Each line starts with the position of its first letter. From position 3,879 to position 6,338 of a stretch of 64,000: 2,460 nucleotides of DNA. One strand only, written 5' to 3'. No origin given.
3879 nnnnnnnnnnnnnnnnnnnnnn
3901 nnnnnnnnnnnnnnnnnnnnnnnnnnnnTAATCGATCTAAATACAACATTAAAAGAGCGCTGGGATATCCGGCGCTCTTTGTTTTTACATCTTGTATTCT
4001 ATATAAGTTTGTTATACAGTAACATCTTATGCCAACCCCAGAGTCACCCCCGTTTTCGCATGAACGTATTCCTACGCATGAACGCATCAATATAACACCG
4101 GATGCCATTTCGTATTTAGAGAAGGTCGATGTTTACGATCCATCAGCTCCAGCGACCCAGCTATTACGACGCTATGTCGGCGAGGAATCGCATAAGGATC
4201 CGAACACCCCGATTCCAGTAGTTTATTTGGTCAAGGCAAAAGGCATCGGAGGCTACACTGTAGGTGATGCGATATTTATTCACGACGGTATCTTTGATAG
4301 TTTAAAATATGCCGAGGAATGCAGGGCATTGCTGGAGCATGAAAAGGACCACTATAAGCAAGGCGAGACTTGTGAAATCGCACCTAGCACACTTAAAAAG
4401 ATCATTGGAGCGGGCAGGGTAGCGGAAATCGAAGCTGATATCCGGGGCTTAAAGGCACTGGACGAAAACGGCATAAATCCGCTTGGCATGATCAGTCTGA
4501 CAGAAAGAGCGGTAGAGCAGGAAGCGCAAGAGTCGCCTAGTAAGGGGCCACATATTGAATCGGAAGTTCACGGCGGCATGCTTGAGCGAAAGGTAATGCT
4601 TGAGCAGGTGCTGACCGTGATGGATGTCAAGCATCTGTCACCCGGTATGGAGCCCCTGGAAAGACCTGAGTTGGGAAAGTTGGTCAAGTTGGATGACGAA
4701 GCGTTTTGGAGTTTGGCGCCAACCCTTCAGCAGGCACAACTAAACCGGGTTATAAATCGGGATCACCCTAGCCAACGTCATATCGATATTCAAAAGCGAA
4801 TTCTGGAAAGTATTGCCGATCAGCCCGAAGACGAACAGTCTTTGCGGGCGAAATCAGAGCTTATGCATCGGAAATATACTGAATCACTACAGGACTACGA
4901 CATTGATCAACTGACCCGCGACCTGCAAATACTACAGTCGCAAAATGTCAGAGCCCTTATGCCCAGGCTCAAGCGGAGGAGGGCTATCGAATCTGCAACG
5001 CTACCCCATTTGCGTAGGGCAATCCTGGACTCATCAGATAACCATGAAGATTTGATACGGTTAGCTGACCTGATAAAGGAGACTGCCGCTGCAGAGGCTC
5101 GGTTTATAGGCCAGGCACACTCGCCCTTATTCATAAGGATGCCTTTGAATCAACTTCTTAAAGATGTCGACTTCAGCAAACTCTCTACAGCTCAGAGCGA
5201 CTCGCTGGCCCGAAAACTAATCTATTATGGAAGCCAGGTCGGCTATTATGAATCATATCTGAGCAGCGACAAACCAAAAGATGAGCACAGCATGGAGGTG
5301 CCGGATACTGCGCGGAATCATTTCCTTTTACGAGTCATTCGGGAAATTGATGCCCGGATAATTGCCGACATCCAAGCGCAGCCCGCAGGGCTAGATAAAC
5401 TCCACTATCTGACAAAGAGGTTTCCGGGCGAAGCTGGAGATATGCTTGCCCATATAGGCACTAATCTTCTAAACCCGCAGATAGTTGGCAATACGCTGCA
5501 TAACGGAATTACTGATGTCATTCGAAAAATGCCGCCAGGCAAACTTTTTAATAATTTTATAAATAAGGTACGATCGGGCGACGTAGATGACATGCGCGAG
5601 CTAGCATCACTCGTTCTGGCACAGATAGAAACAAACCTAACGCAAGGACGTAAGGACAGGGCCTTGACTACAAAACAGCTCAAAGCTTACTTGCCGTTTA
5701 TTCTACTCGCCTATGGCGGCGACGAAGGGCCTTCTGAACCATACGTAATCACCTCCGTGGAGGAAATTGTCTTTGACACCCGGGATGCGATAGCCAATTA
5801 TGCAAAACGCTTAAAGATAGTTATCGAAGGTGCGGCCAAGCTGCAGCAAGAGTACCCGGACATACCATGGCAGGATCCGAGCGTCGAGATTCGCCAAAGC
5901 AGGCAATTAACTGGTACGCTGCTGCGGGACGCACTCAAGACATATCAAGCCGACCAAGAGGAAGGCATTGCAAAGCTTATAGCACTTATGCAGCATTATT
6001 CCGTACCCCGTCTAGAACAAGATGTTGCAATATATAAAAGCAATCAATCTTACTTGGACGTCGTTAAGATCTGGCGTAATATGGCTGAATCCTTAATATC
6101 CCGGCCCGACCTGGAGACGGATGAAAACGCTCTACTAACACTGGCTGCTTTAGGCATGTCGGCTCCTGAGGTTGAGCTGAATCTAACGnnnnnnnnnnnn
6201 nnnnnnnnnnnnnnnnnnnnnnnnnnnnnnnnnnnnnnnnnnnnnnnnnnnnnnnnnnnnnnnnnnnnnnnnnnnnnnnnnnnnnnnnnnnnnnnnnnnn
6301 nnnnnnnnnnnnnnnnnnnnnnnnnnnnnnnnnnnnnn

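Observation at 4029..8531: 1500-aa HExxH-peptidase :: UbiB/ABC1-kinase fusion protein wedged between tuf and rpsJ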

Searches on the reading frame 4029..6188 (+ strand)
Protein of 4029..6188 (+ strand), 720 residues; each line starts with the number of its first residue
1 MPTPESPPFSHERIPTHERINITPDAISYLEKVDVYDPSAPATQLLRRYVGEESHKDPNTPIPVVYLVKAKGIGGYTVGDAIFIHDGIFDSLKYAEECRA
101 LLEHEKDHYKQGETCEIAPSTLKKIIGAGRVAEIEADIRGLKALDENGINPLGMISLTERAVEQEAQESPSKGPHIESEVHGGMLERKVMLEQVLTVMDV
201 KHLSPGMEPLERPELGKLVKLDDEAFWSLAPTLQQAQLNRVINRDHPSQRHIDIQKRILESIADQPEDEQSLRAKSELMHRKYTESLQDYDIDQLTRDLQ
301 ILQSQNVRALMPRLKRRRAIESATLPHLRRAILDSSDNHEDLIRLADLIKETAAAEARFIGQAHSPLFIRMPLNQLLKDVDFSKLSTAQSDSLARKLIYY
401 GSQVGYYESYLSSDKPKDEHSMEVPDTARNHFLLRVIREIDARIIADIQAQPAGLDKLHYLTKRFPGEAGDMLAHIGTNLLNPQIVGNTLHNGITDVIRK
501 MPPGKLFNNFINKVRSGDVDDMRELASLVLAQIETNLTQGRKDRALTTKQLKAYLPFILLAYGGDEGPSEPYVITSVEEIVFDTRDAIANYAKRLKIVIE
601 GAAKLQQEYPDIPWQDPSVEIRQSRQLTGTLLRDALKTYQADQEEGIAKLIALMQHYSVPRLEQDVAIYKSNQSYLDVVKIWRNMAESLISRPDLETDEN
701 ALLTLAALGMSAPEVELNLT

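Call 75: predict_structure(alignment_id=A9)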
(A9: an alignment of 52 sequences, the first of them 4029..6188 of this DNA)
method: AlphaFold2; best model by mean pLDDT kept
length: 720 residues; sequences in the alignment: 52
mean_pLDDT: 82.5   pTM: 0.75
mean pLDDT of the five models: 82.5, 79.3, 79.0, 78.5, 77.8
residues with pLDDT >= 90: 328; 70-90: 259; 50-70: 67; < 50: 66
segments of 3 or more residues with pLDDT < 50: 1-20, 114-117, 416-424, 474-486, 541-544, 564-574
pLDDT, mean of each block of 10 residues (from residue 1): 45 46 78 96 97 83 94 90 96 98 94 56 80 93 96 97 86 72 91 94 97 97 96 95 93 97 95 95 69 93 94 90 90 85 91 84 69 84 88 88 74 46 59 81 84 84 65 45 49 79 84 81 74 65 56 72 49 59 69 86 87 82 92 95 96 94 86 93 96 96 96 88
secondary structure, 60 per line:
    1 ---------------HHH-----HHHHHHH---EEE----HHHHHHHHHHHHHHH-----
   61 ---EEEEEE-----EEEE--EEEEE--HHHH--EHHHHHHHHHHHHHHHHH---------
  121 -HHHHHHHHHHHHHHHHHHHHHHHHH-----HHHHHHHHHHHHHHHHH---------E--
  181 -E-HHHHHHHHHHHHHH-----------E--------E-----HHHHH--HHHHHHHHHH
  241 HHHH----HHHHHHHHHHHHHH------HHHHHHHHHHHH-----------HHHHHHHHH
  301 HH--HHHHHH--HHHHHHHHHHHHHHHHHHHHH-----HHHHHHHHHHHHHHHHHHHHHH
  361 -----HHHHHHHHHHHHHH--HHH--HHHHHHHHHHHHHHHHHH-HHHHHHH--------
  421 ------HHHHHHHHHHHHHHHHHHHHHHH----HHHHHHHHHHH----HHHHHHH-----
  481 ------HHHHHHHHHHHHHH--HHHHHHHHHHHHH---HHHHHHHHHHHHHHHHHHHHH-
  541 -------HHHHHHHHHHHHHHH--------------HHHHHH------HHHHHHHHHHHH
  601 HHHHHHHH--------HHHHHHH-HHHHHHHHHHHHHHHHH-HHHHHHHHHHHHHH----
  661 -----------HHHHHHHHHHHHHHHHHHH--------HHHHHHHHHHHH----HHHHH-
elements in order (helices of 4 or more, strands of 3 or more residues): H24-30 E34-36 H41-55 E64-69 E75-78 E81-85 H88-91 H95-111 H122-146 H152-168 H184-197 H224-228 H231-244 H249-262 H269-280 H292-302 H305-310 H313-333 H339-360 H366-379 H387-404 H406-412 H427-449 H454-464 H469-475 H487-500 H503-515 H519-539 H548-562 H577-582 H589-608 H617-623 H625-641 H643-656 H672-690 H699-710 H715-719

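Call 77: fold_search(model_id=the predicted structure, library=pdb)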
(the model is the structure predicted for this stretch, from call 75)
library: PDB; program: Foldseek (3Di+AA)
matches with E <= 10: 742; with E <= 0.001: 8
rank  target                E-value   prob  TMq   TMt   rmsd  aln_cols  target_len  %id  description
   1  6ait_D                6.2e-05  1.00  0.20  0.33  18.1       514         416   12  Crystal structure of E. coli BepA (released 2018-12-26)
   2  6ait_A                1.4e-04  1.00  0.18  0.30  19.2       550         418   13  Crystal structure of E. coli BepA (released 2018-12-26)
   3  6ait_C                1.8e-04  1.00  0.19  0.32  17.3       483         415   14  Crystal structure of E. coli BepA (released 2018-12-26)
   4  6ait_E                2.0e-04  1.00  0.18  0.30  19.4       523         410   13  Crystal structure of E. coli BepA (released 2018-12-26)
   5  6ait_F                2.2e-04  1.00  0.19  0.32  17.3       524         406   11  Crystal structure of E. coli BepA (released 2018-12-26)
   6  6ait_B                2.5e-04  1.00  0.19  0.31  19.9       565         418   12  Crystal structure of E. coli BepA (released 2018-12-26)
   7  6sar                  3.9e-04  1.00  0.19  0.32  18.5       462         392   13  E coli BepA/YfgC (released 2020-08-26)
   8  7rdr_A                6.9e-04  0.93  0.12  0.15  23.8       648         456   13  Circular tandem repeat protein with novel repeat topology and enhanced subunit contact surfaces (released 2021-09-01)
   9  3c37_B                1.3e-03  1.00  0.16  0.47  13.9       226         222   15  X-ray structure of the putative Zn-dependent peptidase Q74D82 at the resolution 1.7 A. Northeast Structural Genomics C (released 2008-02-12)
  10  3c37_A                1.4e-03  1.00  0.16  0.46  14.2       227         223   18  X-ray structure of the putative Zn-dependent peptidase Q74D82 at the resolution 1.7 A. Northeast Structural Genomics C (released 2008-02-12)
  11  9hny_F3               7.7e-03  0.82  0.17  0.15  26.4       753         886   12  Mitoribosomal small subunit in complex with Mettl15 and Mettl17 (released 2025-03-26)
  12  5h7c_C                9.1e-03  0.93  0.16  0.22  17.1       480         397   11  Crystal structure of a repeat protein with two Protein A-DHR14 repeat modules (released 2017-06-28)
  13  8qo9_B1               9.1e-03  0.54  0.13  0.11  22.7       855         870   11  Cryo-EM structure of a human spliceosomal B complex protomer (released 2024-01-24)
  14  6x2w_C                1.1e-02  0.60  0.13  0.11  22.4       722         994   13  Crystal Structure of PKINES peptide bound to CRM1(E571K) (released 2020-07-01)
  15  4xri                  1.5e-02  0.63  0.15  0.14  23.1       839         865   10  Crystal Structure of Importin Beta in an Ammonium Sulfate Condition (released 2016-01-27)
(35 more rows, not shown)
